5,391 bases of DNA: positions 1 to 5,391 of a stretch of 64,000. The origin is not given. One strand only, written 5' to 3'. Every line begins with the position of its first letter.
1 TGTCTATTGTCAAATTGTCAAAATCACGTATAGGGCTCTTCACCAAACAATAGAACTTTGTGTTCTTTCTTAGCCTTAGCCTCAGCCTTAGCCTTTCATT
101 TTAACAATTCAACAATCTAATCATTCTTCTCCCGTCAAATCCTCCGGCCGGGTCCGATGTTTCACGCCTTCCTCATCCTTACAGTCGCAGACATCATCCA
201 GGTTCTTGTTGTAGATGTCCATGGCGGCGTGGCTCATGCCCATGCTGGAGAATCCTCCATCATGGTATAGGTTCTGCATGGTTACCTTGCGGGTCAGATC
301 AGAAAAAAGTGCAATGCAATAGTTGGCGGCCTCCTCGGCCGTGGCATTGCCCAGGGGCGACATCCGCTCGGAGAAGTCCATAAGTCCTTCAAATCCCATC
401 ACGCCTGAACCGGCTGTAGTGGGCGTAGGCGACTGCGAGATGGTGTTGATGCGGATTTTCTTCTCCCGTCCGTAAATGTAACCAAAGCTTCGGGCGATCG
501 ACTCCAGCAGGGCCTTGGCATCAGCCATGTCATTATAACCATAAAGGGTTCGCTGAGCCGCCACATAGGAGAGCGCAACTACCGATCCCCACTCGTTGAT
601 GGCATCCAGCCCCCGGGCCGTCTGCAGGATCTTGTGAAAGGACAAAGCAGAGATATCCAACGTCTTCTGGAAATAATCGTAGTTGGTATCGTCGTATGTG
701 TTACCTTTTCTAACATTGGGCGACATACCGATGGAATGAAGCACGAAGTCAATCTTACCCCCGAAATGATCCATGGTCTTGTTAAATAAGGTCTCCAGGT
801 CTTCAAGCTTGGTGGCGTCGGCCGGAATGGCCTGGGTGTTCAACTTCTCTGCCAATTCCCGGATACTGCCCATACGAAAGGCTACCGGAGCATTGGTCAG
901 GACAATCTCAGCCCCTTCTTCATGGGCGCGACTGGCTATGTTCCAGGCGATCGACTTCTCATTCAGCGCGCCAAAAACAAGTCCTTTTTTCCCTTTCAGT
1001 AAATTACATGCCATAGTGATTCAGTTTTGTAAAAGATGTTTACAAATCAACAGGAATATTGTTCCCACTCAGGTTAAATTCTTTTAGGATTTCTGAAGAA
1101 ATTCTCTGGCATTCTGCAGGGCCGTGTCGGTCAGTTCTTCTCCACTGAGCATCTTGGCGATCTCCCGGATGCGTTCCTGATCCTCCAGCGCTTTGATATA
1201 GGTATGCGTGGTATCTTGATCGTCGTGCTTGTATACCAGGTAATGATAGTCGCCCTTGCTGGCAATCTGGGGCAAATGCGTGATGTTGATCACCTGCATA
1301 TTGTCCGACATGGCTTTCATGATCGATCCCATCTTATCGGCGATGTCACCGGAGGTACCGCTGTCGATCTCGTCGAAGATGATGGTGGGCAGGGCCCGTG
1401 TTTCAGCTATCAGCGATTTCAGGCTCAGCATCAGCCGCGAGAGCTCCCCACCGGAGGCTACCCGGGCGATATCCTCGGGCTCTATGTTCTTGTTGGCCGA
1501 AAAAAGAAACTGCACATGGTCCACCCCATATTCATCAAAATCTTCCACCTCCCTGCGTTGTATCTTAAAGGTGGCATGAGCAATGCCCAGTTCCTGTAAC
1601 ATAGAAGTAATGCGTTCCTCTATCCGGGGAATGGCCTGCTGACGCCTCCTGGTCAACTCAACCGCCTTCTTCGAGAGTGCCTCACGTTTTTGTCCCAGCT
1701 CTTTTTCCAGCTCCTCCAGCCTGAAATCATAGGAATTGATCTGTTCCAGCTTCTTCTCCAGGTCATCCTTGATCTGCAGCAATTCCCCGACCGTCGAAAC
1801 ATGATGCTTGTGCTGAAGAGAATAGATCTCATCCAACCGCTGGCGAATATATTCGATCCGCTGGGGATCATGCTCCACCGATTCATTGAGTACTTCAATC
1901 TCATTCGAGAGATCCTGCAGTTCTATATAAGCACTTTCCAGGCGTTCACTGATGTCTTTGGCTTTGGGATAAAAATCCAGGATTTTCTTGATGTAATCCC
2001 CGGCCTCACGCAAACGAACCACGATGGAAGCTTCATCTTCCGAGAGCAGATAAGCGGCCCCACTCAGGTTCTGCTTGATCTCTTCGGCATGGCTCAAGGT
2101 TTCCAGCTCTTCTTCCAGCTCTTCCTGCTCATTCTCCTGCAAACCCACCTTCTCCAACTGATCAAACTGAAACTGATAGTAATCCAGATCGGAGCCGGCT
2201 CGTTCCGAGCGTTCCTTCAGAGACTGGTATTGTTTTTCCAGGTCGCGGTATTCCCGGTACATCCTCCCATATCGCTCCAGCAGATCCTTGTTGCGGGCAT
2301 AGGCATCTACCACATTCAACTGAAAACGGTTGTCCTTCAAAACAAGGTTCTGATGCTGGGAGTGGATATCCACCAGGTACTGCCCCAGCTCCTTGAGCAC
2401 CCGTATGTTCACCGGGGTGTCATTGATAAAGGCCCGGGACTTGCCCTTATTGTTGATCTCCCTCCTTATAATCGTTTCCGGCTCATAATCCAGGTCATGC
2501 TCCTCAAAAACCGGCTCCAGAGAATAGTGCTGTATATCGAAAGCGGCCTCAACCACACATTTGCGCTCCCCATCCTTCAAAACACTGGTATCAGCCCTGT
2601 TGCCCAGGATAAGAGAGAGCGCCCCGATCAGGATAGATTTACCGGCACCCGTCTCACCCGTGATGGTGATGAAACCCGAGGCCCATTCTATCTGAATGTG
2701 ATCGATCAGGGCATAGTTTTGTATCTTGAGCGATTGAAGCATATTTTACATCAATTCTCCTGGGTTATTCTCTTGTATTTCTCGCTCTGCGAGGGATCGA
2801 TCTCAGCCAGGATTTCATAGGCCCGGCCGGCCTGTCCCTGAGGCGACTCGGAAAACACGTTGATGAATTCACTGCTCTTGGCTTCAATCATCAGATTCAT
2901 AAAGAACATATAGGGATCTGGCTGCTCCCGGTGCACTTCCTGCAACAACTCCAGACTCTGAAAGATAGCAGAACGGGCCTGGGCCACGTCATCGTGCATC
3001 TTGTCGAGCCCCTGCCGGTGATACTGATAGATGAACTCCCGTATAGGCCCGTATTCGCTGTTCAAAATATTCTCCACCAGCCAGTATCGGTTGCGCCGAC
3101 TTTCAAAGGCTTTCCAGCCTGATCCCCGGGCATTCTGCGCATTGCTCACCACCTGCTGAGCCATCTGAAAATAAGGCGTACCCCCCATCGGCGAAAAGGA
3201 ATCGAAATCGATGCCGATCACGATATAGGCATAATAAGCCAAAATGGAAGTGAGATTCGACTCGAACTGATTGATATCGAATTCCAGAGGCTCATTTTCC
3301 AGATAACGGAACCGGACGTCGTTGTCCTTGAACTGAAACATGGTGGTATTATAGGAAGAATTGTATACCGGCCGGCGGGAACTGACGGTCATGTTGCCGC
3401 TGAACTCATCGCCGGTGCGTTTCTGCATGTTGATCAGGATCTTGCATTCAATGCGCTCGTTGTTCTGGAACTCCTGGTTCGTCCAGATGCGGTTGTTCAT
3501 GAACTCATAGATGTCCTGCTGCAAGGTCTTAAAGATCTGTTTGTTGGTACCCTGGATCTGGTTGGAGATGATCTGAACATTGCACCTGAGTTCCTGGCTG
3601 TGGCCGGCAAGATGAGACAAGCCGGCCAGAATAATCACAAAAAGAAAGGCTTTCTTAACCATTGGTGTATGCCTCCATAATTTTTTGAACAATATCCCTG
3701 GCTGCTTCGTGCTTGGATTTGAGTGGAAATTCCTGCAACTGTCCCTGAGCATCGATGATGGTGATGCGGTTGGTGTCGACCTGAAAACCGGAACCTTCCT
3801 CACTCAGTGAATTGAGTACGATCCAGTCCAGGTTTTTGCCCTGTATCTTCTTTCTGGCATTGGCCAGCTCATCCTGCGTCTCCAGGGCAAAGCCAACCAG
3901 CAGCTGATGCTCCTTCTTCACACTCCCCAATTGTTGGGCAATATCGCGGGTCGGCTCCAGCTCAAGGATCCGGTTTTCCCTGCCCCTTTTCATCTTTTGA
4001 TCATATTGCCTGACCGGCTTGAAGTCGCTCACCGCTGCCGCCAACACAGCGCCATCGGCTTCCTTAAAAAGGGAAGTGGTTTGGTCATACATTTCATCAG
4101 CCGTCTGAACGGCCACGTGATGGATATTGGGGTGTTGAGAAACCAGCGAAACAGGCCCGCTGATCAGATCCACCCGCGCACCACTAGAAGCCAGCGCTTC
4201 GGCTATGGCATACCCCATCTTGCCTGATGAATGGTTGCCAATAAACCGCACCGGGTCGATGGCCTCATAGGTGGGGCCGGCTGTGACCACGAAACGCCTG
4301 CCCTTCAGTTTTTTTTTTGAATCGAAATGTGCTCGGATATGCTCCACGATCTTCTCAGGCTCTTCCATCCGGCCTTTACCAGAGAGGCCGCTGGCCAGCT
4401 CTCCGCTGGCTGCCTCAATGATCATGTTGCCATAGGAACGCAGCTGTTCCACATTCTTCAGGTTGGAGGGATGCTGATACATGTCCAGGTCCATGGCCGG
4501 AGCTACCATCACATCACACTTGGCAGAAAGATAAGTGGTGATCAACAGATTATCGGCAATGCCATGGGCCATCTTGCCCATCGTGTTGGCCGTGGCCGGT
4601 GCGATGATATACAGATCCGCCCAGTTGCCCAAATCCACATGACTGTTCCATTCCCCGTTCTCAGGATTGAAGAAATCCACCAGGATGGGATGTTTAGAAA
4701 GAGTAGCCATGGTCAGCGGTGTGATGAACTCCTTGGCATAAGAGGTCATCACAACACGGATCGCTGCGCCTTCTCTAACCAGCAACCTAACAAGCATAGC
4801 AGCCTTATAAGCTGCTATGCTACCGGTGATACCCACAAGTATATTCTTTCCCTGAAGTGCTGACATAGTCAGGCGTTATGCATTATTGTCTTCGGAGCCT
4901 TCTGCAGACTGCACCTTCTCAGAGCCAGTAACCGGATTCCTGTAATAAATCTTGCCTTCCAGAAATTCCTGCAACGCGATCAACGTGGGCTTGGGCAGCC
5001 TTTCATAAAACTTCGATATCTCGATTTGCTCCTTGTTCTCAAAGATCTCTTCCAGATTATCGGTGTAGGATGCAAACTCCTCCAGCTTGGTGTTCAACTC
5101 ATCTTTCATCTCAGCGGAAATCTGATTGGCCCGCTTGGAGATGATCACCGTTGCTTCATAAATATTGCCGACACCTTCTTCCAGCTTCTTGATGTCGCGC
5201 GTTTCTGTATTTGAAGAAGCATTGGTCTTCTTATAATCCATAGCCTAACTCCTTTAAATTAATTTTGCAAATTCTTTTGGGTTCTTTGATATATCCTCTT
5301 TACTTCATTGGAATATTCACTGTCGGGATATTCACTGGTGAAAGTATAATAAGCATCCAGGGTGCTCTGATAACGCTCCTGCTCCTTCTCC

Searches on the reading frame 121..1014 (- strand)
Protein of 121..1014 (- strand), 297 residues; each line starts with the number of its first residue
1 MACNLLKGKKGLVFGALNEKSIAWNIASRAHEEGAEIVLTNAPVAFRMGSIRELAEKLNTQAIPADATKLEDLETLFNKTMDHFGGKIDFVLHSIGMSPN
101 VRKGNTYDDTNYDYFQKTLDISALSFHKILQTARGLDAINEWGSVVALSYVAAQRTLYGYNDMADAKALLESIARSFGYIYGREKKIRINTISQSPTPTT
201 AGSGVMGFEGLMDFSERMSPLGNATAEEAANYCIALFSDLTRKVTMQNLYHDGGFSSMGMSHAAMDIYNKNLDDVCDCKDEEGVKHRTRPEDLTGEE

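Call 81: search_protein_families(library=pfam, max_evalue=0.00001, proteins=[window:121-1014:-])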
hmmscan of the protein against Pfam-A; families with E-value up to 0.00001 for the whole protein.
window:121-1014:- (297 aa): 2 families
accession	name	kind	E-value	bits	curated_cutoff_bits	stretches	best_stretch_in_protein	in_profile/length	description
PF13561.12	adh_short_C2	-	1.8e-61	208.2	27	1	15-256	1-236/236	Enoyl-(Acyl carrier protein) reductase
PF00106.31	adh_short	-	4.5e-10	39.8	26.6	1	20-199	10-184/195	short chain dehydrogenase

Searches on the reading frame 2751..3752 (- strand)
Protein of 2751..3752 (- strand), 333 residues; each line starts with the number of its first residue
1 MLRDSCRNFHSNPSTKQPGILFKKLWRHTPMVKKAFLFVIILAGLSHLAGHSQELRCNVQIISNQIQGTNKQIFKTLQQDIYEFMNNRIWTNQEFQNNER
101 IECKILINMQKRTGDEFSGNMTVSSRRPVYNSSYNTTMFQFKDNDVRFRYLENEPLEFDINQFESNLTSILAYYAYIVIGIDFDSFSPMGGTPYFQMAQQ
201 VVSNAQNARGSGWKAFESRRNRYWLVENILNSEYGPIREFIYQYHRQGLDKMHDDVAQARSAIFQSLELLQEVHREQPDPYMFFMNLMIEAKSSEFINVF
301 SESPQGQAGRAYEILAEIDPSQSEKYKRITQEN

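Call 81: search_protein_families(library=pfam, max_evalue=0.00001, proteins=[window:2751-3752:-])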
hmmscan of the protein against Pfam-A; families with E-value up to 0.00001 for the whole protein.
window:2751-3752:- (333 aa): 1 family
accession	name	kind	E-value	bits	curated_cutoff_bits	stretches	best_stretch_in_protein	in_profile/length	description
PF16119.10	DUF4835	-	5e-106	354.3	25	1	53-329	1-276/276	Domain of unknown function (DUF4835)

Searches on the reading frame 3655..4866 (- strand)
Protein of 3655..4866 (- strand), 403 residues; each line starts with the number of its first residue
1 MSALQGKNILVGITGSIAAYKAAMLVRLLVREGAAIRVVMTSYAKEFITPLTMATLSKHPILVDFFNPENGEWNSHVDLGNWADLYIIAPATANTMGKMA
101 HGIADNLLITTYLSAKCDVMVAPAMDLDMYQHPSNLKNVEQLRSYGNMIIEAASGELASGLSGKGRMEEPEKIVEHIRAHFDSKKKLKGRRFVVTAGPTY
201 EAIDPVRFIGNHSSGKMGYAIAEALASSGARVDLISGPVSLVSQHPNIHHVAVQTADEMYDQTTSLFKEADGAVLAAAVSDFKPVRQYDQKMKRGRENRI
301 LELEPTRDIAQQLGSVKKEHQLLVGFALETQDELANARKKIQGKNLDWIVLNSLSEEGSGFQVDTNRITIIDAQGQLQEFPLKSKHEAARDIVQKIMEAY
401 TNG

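Call 81: search_protein_families(library=pfam, max_evalue=0.00001, proteins=[window:3655-4866:-])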
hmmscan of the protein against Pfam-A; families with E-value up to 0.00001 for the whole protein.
window:3655-4866:- (403 aa): 2 families
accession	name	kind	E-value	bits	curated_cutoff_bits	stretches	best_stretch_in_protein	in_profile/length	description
PF04127.22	DFP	-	1.7e-67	227.3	22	1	187-371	1-186/186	DNA/pantothenate metabolism flavoprotein C-terminal domain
PF02441.25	Flavoprotein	-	6.3e-37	127.1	22.7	1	7-180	1-161/162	Flavoprotein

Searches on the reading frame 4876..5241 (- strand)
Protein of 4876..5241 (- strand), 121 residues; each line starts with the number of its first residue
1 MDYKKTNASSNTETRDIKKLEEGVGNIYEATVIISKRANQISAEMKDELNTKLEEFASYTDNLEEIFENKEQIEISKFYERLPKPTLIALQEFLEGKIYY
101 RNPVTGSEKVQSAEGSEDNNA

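Call 81: search_protein_families(library=pfam, max_evalue=0.00001, proteins=[window:4876-5241:-])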
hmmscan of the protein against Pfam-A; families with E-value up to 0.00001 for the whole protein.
window:4876-5241:- (121 aa): 1 family
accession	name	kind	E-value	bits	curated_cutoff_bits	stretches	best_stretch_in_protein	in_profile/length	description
PF01192.27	RNA_pol_Rpb6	-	6.6e-14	52.1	26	1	24-73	6-53/53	RNA polymerase Rpb6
